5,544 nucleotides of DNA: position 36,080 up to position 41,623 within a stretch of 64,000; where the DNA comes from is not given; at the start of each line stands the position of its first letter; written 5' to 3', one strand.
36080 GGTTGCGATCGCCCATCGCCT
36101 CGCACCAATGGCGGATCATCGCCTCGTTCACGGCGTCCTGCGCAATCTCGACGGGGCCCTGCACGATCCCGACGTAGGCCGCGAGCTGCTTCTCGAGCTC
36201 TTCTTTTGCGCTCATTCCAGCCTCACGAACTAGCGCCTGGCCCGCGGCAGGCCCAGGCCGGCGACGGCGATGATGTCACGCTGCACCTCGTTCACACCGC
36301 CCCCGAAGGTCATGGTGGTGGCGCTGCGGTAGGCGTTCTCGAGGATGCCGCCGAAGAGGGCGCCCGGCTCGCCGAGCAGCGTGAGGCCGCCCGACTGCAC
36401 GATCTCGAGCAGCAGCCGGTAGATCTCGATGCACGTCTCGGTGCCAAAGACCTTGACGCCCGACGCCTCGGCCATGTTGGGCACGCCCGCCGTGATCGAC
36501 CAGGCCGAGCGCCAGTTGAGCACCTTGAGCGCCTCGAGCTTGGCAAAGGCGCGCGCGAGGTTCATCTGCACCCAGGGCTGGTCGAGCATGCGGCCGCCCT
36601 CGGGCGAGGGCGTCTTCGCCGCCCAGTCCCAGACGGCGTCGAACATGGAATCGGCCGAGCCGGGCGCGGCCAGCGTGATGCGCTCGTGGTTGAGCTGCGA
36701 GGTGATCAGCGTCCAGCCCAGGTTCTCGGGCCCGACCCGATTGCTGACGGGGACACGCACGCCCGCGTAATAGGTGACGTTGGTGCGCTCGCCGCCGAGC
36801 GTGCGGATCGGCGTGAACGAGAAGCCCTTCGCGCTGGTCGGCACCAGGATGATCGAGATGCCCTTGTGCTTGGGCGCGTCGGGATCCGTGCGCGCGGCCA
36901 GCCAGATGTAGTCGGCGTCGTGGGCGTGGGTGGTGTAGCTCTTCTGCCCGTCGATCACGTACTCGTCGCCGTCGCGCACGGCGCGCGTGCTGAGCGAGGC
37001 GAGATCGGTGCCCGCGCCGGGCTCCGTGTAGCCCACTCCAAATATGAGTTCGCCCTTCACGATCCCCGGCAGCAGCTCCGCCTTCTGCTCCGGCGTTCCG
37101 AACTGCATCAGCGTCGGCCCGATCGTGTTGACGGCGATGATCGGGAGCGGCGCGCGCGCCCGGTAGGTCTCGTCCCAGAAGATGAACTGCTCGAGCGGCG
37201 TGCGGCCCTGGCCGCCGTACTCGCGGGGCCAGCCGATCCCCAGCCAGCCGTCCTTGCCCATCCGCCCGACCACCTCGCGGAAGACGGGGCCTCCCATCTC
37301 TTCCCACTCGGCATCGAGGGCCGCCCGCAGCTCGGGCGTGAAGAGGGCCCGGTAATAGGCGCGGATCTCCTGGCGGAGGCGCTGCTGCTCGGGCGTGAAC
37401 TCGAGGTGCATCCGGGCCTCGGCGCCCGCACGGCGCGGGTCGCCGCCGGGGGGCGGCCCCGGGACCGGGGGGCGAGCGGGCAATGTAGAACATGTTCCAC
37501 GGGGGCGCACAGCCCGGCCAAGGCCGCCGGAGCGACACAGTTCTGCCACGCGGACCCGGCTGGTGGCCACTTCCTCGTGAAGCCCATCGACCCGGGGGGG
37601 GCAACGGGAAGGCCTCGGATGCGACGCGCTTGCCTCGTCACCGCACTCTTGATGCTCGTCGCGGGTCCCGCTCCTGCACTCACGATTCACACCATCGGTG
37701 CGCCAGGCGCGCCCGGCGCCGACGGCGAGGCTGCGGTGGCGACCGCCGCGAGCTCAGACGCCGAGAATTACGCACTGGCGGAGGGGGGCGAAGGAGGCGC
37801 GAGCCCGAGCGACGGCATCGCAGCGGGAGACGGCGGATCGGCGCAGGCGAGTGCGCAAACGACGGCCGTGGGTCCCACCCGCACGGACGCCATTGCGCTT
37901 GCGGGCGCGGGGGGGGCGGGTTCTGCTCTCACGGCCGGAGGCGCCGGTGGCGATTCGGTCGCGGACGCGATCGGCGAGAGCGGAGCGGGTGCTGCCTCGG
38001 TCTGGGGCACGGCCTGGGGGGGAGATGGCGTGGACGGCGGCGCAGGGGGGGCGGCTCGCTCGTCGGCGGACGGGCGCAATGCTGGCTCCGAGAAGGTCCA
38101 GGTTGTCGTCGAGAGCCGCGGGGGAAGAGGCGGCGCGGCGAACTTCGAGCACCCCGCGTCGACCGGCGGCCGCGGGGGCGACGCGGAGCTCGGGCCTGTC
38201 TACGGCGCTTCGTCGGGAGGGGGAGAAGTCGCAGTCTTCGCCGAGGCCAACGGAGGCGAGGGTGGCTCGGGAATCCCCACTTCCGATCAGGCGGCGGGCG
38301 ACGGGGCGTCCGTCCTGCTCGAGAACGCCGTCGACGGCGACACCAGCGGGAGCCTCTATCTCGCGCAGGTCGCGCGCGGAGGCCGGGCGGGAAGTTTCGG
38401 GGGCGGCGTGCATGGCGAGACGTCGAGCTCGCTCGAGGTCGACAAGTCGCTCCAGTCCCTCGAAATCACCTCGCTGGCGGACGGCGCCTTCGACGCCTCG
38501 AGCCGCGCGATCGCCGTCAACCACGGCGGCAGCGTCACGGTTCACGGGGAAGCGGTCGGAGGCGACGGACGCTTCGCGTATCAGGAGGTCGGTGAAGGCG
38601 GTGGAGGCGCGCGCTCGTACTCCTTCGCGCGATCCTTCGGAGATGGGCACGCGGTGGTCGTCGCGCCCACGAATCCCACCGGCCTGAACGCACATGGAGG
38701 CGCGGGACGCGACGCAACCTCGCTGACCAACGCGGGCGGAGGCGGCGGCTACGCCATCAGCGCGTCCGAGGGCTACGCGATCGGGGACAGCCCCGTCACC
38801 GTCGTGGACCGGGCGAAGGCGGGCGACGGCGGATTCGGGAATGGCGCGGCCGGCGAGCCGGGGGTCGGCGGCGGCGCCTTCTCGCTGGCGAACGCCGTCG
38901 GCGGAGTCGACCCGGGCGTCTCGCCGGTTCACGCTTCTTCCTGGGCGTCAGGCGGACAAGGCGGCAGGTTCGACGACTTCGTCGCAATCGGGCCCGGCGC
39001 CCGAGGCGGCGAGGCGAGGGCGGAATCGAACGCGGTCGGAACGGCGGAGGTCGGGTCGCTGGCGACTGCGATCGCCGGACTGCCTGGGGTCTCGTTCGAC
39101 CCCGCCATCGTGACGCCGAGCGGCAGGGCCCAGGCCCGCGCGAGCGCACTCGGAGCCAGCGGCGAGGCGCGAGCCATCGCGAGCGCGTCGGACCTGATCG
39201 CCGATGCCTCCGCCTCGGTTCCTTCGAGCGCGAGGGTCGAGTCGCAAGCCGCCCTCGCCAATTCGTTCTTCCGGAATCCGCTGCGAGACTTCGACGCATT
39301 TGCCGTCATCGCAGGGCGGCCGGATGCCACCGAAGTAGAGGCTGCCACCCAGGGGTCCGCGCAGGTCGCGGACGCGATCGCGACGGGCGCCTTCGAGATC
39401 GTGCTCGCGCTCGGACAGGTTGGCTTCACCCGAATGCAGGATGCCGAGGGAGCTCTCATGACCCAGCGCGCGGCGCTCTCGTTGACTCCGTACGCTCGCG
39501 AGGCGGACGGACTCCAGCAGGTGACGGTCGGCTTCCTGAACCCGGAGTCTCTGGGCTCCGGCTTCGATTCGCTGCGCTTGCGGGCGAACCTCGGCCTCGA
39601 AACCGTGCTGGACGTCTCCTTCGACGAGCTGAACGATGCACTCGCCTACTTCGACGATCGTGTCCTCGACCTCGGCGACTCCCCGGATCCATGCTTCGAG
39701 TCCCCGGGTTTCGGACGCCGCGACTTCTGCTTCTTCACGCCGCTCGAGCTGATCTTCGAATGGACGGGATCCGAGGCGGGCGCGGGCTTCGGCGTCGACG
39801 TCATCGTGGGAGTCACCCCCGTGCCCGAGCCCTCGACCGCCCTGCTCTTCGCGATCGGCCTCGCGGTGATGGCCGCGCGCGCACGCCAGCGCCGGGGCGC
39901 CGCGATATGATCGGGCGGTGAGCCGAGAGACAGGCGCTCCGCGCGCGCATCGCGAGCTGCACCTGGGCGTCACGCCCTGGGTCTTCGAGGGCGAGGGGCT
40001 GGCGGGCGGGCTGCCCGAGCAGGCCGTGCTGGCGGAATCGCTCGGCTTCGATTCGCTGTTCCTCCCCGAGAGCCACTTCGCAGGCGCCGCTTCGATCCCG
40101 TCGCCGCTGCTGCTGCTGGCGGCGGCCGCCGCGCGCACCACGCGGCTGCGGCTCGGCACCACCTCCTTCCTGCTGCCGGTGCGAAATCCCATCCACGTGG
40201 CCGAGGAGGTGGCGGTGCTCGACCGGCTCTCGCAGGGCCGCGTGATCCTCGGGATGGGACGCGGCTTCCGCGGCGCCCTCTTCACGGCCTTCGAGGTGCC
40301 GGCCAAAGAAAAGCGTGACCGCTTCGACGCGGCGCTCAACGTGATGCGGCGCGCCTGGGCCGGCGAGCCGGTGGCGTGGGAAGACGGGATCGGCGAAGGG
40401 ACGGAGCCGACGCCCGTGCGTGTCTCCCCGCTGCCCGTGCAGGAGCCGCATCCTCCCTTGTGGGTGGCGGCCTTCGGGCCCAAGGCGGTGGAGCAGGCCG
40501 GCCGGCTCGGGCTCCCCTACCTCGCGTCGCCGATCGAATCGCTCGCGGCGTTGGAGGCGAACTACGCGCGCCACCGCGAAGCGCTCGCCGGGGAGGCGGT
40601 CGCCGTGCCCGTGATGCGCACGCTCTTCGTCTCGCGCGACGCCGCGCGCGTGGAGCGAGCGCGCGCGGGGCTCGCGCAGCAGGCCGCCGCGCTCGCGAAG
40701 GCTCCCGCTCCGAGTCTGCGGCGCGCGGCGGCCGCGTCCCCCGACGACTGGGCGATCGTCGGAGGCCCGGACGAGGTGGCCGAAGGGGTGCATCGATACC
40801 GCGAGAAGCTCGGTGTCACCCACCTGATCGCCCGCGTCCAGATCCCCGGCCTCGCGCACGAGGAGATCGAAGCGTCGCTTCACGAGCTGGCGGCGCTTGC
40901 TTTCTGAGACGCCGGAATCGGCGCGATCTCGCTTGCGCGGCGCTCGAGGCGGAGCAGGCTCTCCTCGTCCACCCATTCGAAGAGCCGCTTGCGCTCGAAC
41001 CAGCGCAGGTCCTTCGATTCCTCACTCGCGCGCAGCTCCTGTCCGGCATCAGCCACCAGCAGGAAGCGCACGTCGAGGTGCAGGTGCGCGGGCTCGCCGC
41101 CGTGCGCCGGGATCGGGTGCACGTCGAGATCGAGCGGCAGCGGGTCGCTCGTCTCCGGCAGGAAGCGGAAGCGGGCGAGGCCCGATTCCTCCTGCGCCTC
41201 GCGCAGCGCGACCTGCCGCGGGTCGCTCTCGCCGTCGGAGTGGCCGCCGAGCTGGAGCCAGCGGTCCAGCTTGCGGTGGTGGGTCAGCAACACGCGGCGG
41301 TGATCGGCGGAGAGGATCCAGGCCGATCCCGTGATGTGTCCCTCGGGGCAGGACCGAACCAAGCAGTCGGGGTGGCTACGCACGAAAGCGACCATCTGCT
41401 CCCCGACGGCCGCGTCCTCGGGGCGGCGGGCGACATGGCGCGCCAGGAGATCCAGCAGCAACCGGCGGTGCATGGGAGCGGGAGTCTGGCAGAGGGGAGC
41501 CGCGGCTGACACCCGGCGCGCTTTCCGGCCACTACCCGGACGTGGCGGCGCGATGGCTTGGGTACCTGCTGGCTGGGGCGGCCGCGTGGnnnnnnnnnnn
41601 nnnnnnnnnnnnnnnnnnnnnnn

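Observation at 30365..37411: igr/ChsE-ChsH-Ltp2-type sterol side-chain operon in a genome that otherwise looks diderm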

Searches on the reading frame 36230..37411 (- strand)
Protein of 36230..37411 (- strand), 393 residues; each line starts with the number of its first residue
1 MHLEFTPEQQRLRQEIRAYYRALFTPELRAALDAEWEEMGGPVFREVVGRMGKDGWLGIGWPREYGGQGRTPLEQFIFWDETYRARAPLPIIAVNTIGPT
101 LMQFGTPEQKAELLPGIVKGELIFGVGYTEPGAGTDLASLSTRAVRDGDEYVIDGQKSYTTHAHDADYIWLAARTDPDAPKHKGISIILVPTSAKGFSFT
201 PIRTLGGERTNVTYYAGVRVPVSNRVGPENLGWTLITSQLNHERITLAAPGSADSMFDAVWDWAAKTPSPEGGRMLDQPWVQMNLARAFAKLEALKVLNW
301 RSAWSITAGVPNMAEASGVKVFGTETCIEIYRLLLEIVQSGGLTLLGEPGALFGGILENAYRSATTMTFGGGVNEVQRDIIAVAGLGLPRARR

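Call 3: search_protein_families(library=pfam, proteins=[window:36230-37411:-])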
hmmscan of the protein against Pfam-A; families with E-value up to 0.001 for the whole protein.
window:36230-37411:- (393 aa): 4 families
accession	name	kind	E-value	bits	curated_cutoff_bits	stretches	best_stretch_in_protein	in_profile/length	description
PF00441.29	Acyl-CoA_dh_1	-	2.2e-28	99.7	22.4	1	232-383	3-147/150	Acyl-CoA dehydrogenase, C-terminal domain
PF02771.21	Acyl-CoA_dh_N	-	1.6e-21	77.2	22.9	1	6-121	1-113/113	Acyl-CoA dehydrogenase, N-terminal domain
PF02770.24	Acyl-CoA_dh_M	-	9.6e-21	74.2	33.3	1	126-209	2-85/97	Acyl-CoA dehydrogenase, middle domain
PF08028.16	Acyl-CoA_dh_2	-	3.3e-05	24.6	22.7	1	248-337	6-104/134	Acyl-CoA dehydrogenase, C-terminal domain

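Call 4: search_protein_families(library=ncbifam, proteins=[window:36230-37411:-])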
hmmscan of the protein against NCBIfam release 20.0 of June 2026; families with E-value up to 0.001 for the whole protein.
window:36230-37411:- (393 aa): 20 families
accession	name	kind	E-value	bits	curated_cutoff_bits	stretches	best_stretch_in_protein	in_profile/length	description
TIGR03204.1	pimC_large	equivalog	6.4e-57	193.2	623.85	1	3-388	2-395/395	pimeloyl-CoA dehydrogenase large subunit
NF042972.1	AcrlCoAredClosAcrC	equivalog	1.2e-40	139.4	640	1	1-382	1-373/378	acryloyl-CoA reductase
NF045552.1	GlutCoADH_Des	equivalog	4e-32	111.9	470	1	1-393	1-387/387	glutaryl-CoA dehydrogenase Acd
NF008997.0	PRK12341.1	equivalog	3.4e-31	108.6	537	1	2-376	2-367/382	acyl-CoA dehydrogenase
TIGR03207.1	cyc_hxne_CoA_dh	equivalog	4e-31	108.1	575.35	1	42-382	32-368/372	cyclohexanecarboxyl-CoA dehydrogenase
NF043006.1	CyhCrbnylCoADH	equivalog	1.5e-27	96.6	650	1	30-382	24-372/380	cyclohexane-1-carbonyl-CoA dehydrogenase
NF045652.1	ProlPCPDhRedW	equivalog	5.1e-27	94.7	650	1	43-384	32-372/376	L-prolyl-[peptidyl-carrier protein] dehydrogenase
NF042439.1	SulpropCoADesulf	equivalog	1.9e-26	92.7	600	1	46-387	28-372/379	3-sulfinopropanoyl-CoA desulfinase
TIGR03203.1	pimD_small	equivalog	3.3e-22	79.1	652.7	1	12-250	11-246/378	pimeloyl-CoA dehydrogenase small subunit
NF053553.1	prodigi_MBC_PigA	equivalog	2.9e-21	76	500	1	101-383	100-377/381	prodigiosin MBC biosynthesis dehydrogenase PigA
NF002885.1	PRK03354.1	equivalog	4.7e-18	65.4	540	1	58-338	53-334/378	crotonobetainyl-CoA dehydrogenase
NF058590.1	AcCoDHFadEBacil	equivalog_domain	4.4e-17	61.8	600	1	4-314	20-328/586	acyl-CoA dehydrogenase FadE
NF007000.1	PRK09463.1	subfamily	7.8e-12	44.3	600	1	46-200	77-248/726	acyl-CoA dehydrogenase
NF009586.0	PRK13026.1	subfamily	1.8e-10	39.8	608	1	47-198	113-281/777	acyl-CoA dehydrogenase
NF049984.1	Rv1679_FadE16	equivalog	3.5e-09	36.4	600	1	45-237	27-220/371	Rv1679 family acyl-CoA dehydrogenase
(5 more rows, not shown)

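Call 8: search_solved_structures(query=window:36230-37411:-, max_evalue=1e-10, show_alignments=1)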
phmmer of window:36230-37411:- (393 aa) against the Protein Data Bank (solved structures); distinct sequences matched with E-value up to 1e-10: 74 (the best 60 are shown).
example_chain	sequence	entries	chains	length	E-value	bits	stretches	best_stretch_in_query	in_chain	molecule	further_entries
4x28_A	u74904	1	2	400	1.3e-136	458.9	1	1-393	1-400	Acyl-CoA dehydrogenase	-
6wy8_B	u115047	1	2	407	1.1e-130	439.3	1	10-393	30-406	Acyl-CoA dehydrogenase domain protein Tcur3483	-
6wy9_A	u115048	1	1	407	6.6e-130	436.8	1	10-393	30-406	Acyl-CoA dehydrogenase domain protein Tcur3483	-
8hk0_A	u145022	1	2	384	4.2e-38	134.5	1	3-388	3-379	Acyl-CoA dehydrogenase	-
4u83_A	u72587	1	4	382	5.7e-38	134.1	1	2-382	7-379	Acyl-CoA dehydrogenase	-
2pg0_A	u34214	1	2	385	1.6e-37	132.6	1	17-381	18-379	Acyl-CoA dehydrogenase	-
5ol2_C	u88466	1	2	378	3.4e-35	124.9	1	42-338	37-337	Acyl-CoA dehydrogenase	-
3r7k_A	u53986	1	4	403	4.8e-35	124.5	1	6-383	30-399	Probable acyl CoA dehydrogenase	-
3oib_A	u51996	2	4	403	2.4e-34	122.2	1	5-382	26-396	Acyl-CoA dehydrogenase | Putative acyl-CoA dehydrogenase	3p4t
1ukw_A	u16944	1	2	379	1.4e-33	119.6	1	5-381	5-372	acyl-CoA dehydrogenase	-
7w0j_A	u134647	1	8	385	3.8e-33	118.2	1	62-382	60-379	Acyl-CoA dehydrogenase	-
8i4p_A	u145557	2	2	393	3.8e-33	118.2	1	62-382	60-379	Acyl-CoA dehydrogenase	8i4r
4iv6_A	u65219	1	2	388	1.8e-32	116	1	45-383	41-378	Acyl-CoA dehydrogenase FadE3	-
3pfd_A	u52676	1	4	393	2.2e-31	112.4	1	12-379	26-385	Acyl-CoA dehydrogenase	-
7szv_A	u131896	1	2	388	8.2e-31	110.5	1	8-387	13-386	Acyl-CoA dehydrogenase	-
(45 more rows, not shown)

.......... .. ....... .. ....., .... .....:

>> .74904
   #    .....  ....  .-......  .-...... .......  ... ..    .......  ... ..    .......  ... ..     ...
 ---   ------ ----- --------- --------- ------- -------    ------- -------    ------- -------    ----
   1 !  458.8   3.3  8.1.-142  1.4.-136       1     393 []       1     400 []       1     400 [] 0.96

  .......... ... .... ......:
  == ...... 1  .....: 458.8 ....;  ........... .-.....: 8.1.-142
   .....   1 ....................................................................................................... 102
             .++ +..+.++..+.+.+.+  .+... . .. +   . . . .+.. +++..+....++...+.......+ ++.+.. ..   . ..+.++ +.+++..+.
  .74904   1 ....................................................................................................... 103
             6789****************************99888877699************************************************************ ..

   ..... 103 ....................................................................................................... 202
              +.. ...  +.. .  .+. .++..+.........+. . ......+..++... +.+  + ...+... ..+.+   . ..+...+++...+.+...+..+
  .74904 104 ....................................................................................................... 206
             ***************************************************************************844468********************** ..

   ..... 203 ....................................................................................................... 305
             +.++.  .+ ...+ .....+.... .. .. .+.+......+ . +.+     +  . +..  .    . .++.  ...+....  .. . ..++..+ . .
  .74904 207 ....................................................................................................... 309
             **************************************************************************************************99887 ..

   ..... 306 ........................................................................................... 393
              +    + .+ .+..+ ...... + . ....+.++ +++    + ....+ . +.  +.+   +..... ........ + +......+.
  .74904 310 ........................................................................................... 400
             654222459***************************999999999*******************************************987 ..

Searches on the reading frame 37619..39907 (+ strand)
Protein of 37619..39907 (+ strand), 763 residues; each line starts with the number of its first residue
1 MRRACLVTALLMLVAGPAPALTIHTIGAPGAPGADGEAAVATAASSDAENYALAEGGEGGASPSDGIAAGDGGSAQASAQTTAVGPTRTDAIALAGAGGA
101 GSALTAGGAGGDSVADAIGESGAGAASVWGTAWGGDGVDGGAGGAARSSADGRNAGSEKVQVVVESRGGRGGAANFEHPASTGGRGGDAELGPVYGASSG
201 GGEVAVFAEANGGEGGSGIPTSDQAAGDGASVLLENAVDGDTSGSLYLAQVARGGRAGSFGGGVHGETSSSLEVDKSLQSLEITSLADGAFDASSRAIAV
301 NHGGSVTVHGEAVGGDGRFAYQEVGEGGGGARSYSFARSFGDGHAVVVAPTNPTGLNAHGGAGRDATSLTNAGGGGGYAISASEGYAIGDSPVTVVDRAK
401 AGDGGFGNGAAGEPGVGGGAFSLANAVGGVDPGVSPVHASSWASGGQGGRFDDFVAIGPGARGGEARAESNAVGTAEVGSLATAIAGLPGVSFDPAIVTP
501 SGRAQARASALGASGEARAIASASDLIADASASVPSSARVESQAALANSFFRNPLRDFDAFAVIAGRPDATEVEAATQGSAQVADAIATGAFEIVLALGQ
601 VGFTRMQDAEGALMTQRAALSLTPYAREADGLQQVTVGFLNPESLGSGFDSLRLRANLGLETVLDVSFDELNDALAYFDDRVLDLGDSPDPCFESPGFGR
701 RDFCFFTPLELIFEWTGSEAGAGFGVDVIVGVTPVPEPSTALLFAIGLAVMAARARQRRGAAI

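Call 35: search_protein_families(library=pfam, proteins=[window:37619-39907:+], max_evalue=0.001)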
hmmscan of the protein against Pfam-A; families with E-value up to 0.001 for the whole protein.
window:37619-39907:+ (763 aa): 1 family
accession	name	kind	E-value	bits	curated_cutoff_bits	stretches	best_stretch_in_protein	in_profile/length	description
PF07589.16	PEP-CTERM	-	3.1e-05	24.3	20.7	1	734-758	1-23/24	PEP-CTERM motif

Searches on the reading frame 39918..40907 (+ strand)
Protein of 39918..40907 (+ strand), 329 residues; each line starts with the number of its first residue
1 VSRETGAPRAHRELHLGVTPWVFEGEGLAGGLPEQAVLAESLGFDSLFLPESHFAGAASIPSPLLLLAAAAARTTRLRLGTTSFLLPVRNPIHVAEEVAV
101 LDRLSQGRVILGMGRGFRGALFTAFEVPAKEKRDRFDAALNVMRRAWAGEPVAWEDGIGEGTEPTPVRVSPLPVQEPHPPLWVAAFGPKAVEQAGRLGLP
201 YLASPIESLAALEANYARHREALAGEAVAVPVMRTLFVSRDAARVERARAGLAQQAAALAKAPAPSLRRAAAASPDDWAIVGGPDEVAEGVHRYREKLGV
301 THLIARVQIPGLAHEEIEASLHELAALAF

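Call 35: search_protein_families(library=pfam, proteins=[window:39918-40907:+], max_evalue=0.001)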
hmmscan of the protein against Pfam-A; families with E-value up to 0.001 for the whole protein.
window:39918-40907:+ (329 aa): 1 family
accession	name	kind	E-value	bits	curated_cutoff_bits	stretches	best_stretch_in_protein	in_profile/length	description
PF00296.26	Bac_luciferase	-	1.1e-53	183.1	27.9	1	32-302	25-314/314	Luciferase-like monooxygenase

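Call 68: search_protein_families(library=ncbifam, proteins=[window:39918-40907:+], max_evalue=1e-10)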
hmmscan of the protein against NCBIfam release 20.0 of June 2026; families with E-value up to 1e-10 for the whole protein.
window:39918-40907:+ (329 aa): 22 families
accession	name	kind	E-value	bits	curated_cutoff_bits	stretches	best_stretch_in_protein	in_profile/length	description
TIGR03619.1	F420_Rv2161c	subfamily_domain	1.1e-39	136.5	166.9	1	35-259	3-235/247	TIGR03619 family F420-dependent LLM class oxidoreductase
TIGR04020.1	seco_metab_LLM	subfamily_domain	3.8e-33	115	244.45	1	34-248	23-241/341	MupA/Atu3671 family FMN-dependent luciferase-like monooxygenase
TIGR04027.1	LLM_KPN_01858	hypoth_equivalog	6.4e-31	107.5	412.9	1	34-321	24-314/326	putative FMN-dependent luciferase-like monooxygenase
TIGR03621.1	F420_MSMEG_2516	subfamily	5.8e-26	91.3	213.15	1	33-303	17-277/295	TIGR03621 family F420-dependent LLM class oxidoreductase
TIGR03558.1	oxido_grp_1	subfamily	9e-26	90.8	166.95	1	35-313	25-313/325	MsnO8 family LLM class oxidoreductase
TIGR03571.1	lucif_BA3436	subfamily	4.5e-24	85.2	303.9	1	36-181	37-185/304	TIGR03571 family LLM class oxidoreductase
TIGR03857.1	F420_MSMEG_2249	hypoth_equivalog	5.6e-22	78.4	218.4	1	34-251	18-226/329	TIGR03857 family LLM class F420-dependent oxidoreductase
TIGR03858.1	LLM_2I7G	subfamily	8e-21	74.4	462.25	1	34-321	30-325/337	Atu2307/SP_0267 family LLM class monooxygenase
TIGR03560.1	F420_Rv1855c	subfamily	4.2e-20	72.5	231.4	1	32-190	15-179/227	TIGR03560 family F420-dependent LLM class oxidoreductase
TIGR03564.1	F420_MSMEG_4879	subfamily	4e-18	66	234.25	1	34-304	3-264/265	TIGR03564 family F420-dependent LLM class oxidoreductase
TIGR03854.1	F420_MSMEG_3544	hypoth_equivalog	8.2e-18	64.7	295.6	1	39-224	22-200/290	TIGR03854 family LLM class F420-dependent oxidoreductase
TIGR04036.1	LLM_CE1758_fam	subfamily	1.1e-17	64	479.1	1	34-300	32-298/355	CE1758 family FMN-dependent luciferase-like monooxygenase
TIGR04024.1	F420_NP1902A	hypoth_equivalog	5.2e-17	61.6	345.4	1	32-198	17-173/330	TIGR04024 family LLM class F420-dependent oxidoreductase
NF052254.1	luciferase_Alph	exception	1.6e-15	57.2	600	1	37-206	29-194/354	luciferase subunit alpha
TIGR03559.1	F420_Rv3520c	subfamily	3.2e-15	56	335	1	34-197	17-182/325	LLM class F420-dependent oxidoreductase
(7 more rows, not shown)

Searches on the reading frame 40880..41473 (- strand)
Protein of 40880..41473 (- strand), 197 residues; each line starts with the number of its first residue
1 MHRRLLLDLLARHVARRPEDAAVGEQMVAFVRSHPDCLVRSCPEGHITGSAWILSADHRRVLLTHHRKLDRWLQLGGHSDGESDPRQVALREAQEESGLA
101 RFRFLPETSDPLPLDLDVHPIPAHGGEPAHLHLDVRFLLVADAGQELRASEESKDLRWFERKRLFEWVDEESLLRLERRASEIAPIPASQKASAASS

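Call 35: search_protein_families(library=pfam, proteins=[window:40880-41473:-], max_evalue=0.001)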
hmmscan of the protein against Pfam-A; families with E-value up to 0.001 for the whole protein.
window:40880-41473:- (197 aa): 1 family
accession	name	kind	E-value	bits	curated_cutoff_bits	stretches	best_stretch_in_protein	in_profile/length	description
PF00293.34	NUDIX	-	1.8e-09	38.2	21.1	1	53-164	9-118/134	NUDIX domain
